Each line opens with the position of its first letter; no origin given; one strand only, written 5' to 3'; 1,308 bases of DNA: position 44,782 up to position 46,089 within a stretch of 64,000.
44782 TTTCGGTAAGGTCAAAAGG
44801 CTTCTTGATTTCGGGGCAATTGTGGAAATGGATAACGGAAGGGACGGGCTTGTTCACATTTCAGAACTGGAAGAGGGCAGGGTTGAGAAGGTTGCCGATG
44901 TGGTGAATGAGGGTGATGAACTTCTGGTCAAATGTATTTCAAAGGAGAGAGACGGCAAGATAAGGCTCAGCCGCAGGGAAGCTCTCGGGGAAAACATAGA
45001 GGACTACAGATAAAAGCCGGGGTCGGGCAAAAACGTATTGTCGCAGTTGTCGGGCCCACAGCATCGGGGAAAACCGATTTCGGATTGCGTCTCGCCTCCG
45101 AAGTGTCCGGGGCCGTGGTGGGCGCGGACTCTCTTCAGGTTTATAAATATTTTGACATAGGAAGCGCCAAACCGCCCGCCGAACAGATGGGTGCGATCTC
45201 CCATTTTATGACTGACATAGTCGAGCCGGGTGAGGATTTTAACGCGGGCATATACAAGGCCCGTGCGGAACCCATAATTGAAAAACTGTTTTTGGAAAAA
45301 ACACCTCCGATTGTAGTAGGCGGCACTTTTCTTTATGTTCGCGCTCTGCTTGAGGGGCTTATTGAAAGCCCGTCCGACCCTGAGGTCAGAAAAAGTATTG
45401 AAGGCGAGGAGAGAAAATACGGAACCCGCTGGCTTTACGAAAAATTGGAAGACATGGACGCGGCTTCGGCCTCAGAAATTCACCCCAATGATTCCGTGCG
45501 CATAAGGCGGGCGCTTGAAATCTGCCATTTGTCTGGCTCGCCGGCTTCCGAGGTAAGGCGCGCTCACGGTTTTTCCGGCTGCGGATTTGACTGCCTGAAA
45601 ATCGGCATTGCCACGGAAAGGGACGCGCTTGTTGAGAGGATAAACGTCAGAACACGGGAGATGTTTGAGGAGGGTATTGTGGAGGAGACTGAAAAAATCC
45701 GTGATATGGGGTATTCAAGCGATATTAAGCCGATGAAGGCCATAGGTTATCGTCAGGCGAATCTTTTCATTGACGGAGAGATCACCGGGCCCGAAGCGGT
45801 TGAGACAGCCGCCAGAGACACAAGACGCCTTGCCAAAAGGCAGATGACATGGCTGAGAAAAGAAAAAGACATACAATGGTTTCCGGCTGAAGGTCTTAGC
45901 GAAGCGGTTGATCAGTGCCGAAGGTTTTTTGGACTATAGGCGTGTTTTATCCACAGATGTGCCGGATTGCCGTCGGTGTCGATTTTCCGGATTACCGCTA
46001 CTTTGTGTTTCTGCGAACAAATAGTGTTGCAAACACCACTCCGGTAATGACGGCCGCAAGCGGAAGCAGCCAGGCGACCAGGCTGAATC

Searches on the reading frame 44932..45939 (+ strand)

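Call 33: search_protein_families(library=pfam, proteins=[window:44932-45939:+])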
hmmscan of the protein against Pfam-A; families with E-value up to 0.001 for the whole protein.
window:44932-45939:+ (335 aa): 2 families
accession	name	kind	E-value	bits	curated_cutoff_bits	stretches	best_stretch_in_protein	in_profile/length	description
PF01715.23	IPPT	-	3.4e-74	250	23.6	1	69-311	1-243/243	IPP transferase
PF01745.22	IPT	-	2.4e-06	27.6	20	1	36-86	3-53/233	Isopentenyl transferase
